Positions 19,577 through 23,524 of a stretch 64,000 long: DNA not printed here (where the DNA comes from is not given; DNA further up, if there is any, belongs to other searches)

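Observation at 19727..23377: Three inteins in three essential genes within 20 kb (NrdJ, FtsH, GyrA)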

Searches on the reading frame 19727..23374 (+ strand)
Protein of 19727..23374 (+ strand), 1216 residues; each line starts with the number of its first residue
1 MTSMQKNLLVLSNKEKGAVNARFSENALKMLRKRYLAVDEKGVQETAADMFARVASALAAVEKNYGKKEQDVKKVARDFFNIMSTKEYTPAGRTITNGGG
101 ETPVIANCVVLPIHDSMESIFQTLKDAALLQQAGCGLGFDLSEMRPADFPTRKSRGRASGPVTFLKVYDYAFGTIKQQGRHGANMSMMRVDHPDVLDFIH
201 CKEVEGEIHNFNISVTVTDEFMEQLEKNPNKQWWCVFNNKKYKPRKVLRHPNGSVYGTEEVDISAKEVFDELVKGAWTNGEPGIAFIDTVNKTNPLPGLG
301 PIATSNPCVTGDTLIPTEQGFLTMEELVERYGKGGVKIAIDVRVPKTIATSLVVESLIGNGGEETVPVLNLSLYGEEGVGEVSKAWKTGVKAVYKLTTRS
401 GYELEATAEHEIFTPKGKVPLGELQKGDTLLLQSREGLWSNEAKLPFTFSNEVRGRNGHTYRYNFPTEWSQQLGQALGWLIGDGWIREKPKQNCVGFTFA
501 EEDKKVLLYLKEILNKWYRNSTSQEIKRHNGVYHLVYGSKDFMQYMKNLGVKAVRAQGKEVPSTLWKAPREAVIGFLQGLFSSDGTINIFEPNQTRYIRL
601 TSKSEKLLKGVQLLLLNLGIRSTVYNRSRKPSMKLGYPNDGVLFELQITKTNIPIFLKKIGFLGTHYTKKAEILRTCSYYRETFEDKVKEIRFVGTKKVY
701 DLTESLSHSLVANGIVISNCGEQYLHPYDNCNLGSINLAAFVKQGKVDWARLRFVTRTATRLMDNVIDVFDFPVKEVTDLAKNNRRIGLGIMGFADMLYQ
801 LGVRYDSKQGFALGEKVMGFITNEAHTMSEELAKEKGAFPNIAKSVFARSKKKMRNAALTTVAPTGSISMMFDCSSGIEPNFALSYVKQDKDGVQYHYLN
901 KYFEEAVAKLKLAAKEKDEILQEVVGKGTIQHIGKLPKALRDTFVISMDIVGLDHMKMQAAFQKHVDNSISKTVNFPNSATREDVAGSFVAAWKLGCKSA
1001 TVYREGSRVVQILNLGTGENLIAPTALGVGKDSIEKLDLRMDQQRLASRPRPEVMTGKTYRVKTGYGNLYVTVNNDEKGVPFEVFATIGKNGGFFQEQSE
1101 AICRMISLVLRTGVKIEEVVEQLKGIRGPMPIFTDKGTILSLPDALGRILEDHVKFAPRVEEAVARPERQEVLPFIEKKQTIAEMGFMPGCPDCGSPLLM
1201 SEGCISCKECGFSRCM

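Call 3: search_protein_families(library=pfam, proteins=[window:19727-23374:+], max_evalue=0.01)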
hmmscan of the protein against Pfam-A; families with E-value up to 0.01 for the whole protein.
window:19727-23374:+ (1216 aa): 6 families
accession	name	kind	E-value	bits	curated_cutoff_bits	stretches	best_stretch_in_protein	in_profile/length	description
PF02867.20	Ribonuc_red_lgC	-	1.3e-119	400.7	23.9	2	107-851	2-348/523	Ribonucleotide reductase, barrel domain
PF12637.14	TSCPD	-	5e-23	81.7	22.8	1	1059-1153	2-87/88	TSCPD domain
PF14528.11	LAGLIDADG_3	-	3.8e-22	78.8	22.5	2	572-661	2-82/82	LAGLIDADG-like domain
PF00317.26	Ribonuc_red_lgN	-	4.6e-19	68.7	28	1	22-101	2-75/77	Ribonucleotide reductase, all-alpha domain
PF14890.11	Intein_splicing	-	2e-13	50.9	35.8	1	322-718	10-154/155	Intein splicing domain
PF03161.18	LAGLIDADG_2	-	0.0022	18.4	25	1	477-536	5-66/168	LAGLIDADG DNA endonuclease family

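Call 24: search_solved_structures(query=window:19727-23374:+, show_alignments=1, max_evalue=0.00001)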
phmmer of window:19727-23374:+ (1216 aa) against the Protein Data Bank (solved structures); distinct sequences matched with E-value up to 0.00001: 34.
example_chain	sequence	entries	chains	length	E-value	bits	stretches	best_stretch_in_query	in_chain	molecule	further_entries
1xje_A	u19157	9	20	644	1.2e-94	321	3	843-1014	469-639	ribonucleotide reductase, B12-dependent | Ribonucleoside-diphosphate reductase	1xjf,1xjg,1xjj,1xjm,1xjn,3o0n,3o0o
1xjk_A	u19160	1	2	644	1.4e-94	320.7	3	844-1014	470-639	ribonucleotide reductase, B12-dependent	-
7b9q_A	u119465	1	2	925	3.3e-44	153.9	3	728-845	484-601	Vitamin B12-dependent ribonucleotide reductase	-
7b9p_A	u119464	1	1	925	3.4e-44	153.9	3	728-845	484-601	Vitamin B12-dependent ribonucleotide reductase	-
5im3_A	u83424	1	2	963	1.3e-42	148.6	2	731-848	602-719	Ribonucleoside-diphosphate reductase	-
7agj_A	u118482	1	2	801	6.7e-36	126.4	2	12-237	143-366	Ribonucleoside-diphosphate reductase subunit alpha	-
6dqw_A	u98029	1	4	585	9e-30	106.1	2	771-1005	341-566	Ribonucleoside-diphosphate reductase, alpha chain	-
2wgh_A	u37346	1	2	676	1.3e-29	105.6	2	66-309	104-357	RIBONUCLEOSIDE-DIPHOSPHATE REDUCTASE LARGE SUBUNIT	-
6l3r_A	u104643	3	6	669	1.4e-29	105.4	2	66-309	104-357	Ribonucleoside-diphosphate reductase large subunit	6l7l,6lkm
3hnc_A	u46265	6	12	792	2.3e-29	104.8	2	66-309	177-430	Ribonucleoside-diphosphate reductase large subunit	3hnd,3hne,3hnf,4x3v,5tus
5d1y_A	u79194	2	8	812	2.6e-29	104.6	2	66-309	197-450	Ribonucleoside-diphosphate reductase large subunit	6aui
1pem_A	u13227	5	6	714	1.9e-26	95.1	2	79-308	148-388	Ribonucleoside-diphosphate reductase 2 alpha chain | RIBONUCLEOSIDE-DIPHOSPHATE REDUCTASE 2 ALPHA SUBUNIT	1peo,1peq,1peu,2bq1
1zyz_A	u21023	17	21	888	2.2e-26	94.9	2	71-309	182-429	Ribonucleoside-diphosphate reductase large chain 1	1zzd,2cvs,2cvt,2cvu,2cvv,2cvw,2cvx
3s8a_A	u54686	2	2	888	3.8e-26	94.1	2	71-309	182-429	Ribonucleoside-diphosphate reductase large chain 1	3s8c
3tb9_A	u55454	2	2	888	1.1e-25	92.6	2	71-309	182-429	Ribonucleoside-diphosphate reductase large chain 1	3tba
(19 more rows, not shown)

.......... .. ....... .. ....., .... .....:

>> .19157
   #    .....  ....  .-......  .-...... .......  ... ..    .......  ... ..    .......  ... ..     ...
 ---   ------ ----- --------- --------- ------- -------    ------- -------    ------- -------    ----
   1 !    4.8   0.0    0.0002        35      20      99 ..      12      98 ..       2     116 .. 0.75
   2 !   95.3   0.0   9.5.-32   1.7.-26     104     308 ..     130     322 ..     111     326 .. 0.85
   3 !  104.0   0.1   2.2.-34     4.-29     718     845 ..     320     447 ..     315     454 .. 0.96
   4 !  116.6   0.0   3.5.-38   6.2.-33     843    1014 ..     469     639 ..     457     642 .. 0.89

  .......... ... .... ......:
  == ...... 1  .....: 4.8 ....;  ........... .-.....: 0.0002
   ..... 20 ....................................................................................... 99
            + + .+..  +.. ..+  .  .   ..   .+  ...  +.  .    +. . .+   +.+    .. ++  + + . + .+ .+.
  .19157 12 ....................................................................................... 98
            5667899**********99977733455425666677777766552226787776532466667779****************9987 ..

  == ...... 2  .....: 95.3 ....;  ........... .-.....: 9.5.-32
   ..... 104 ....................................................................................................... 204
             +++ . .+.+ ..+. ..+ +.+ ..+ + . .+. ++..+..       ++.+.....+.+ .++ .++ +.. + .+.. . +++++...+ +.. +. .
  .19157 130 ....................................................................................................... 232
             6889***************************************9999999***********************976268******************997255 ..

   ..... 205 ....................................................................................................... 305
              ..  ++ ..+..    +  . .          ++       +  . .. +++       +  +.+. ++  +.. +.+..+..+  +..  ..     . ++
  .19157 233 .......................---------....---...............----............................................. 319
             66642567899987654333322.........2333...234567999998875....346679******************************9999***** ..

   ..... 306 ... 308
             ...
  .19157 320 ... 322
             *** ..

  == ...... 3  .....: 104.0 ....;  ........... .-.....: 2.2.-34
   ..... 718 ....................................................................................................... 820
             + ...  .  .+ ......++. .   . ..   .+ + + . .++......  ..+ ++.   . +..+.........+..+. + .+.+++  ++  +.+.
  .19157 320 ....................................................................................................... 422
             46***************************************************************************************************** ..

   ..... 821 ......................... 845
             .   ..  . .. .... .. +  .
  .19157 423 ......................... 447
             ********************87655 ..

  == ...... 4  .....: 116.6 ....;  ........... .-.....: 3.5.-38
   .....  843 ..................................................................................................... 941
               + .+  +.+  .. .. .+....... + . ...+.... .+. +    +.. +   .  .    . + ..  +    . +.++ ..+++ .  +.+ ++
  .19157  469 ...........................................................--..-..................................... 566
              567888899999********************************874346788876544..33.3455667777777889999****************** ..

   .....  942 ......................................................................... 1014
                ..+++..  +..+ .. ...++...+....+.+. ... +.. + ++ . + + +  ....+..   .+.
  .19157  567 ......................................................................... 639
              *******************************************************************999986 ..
